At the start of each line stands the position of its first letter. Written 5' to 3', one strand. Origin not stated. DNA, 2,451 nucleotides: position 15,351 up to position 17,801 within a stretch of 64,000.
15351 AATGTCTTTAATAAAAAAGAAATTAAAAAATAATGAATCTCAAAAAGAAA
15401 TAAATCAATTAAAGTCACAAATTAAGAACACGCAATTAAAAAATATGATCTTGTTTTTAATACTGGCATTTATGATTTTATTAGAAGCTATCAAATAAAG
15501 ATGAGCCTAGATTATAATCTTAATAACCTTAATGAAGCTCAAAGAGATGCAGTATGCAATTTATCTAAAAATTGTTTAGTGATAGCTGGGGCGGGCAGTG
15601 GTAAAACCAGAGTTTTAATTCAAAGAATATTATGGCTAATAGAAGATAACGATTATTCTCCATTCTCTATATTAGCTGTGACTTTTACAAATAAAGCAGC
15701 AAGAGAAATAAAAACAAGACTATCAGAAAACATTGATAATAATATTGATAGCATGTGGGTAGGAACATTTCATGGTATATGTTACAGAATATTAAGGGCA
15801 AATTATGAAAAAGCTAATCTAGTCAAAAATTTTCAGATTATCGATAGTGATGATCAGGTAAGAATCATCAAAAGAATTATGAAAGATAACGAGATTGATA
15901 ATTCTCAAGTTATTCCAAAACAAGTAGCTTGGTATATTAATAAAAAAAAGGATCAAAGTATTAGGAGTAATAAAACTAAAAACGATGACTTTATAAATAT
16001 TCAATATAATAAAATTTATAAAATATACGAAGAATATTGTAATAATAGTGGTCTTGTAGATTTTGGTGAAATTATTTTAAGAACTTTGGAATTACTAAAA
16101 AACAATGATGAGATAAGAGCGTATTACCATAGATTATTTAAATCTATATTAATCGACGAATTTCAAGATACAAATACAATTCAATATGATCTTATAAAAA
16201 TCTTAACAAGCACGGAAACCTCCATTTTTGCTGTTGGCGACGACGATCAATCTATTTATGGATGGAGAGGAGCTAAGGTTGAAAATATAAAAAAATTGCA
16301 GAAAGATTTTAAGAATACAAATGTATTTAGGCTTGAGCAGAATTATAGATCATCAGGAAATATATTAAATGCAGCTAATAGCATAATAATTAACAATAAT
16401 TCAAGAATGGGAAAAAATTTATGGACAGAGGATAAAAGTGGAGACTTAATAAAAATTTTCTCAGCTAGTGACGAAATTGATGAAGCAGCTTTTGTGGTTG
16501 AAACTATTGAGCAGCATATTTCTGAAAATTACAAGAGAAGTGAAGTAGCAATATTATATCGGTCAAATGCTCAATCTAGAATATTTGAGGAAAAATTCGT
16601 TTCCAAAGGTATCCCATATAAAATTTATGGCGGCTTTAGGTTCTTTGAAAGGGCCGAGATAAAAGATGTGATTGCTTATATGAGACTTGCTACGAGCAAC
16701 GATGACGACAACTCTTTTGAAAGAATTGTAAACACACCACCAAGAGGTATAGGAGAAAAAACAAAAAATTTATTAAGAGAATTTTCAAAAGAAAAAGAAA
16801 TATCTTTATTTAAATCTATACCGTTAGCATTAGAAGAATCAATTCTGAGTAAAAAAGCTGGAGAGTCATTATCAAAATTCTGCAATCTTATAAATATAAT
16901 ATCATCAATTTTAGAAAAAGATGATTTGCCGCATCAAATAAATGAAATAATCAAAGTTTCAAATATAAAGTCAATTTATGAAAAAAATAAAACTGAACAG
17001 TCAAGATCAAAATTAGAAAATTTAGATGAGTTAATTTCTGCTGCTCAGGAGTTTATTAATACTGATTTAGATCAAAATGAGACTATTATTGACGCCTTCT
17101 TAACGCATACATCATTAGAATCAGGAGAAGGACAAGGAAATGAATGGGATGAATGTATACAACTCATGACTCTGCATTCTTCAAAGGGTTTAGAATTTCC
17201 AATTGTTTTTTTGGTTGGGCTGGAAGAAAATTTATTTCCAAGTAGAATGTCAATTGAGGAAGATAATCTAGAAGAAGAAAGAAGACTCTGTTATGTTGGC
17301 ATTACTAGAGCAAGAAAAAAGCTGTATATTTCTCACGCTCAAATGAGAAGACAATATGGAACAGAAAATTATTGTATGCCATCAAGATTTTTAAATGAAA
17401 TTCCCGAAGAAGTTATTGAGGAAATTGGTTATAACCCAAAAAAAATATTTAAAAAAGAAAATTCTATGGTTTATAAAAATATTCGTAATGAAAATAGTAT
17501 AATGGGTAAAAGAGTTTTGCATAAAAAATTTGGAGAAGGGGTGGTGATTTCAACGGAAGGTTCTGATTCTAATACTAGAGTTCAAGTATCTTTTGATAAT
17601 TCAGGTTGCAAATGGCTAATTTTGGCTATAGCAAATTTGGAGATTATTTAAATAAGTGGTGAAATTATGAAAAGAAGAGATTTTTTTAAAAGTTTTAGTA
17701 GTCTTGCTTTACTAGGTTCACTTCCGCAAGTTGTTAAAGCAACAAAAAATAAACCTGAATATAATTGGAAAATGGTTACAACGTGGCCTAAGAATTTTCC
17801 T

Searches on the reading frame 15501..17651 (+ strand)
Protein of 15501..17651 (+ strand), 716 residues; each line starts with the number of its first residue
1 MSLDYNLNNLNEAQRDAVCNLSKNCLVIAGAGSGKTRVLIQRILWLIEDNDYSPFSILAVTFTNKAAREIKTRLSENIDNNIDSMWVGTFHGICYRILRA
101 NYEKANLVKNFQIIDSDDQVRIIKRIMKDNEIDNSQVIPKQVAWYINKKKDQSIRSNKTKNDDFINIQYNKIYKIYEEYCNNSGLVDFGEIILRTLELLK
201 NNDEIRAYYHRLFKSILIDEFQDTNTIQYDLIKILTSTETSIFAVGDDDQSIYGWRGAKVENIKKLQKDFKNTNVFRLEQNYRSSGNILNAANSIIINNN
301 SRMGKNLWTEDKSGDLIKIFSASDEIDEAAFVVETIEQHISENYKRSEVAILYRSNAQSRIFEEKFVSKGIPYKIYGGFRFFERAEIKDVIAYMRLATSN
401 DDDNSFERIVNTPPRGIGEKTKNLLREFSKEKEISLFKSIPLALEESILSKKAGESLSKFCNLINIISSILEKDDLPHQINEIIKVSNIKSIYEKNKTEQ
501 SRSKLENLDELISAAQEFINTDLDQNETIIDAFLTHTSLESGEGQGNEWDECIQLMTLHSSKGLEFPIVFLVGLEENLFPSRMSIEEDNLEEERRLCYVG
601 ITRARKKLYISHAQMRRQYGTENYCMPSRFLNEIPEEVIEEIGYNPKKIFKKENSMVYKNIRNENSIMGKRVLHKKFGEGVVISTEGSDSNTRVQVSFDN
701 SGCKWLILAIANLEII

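Call 79: search_protein_families(library=pfam, proteins=[window:15501-17651:+], max_evalue=0.00001)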
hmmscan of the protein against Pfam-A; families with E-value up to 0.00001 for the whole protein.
window:15501-17651:+ (716 aa): 7 families
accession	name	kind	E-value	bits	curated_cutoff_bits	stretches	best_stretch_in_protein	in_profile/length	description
PF00580.27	UvrD-helicase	-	4.7e-89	299.1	23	1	10-271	1-271/271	UvrD/REP helicase N-terminal domain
PF13361.12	UvrD_C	-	4.2e-81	273.5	25.6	1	277-613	2-348/350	UvrD-like helicase C-terminal domain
PF13245.12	AAA_19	-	6.2e-22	78.6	25.1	1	14-254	1-132/134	AAA domain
PF13538.12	UvrD_C_2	-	3.6e-10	40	27.4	1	555-610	4-51/52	UvrD-like helicase C-terminal domain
PF21196.3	PcrA_UvrD_tudor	-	1.1e-08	35.2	23.9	1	669-711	2-44/48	PcrA/UvrD tudor domain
PF13604.12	AAA_30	-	2.6e-06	27.7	27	0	10-75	2-67/191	AAA domain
PF01443.25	Viral_helicase1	-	4.9e-06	27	21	0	525-610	163-226/228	Viral superfamily 1 RNA helicase core domain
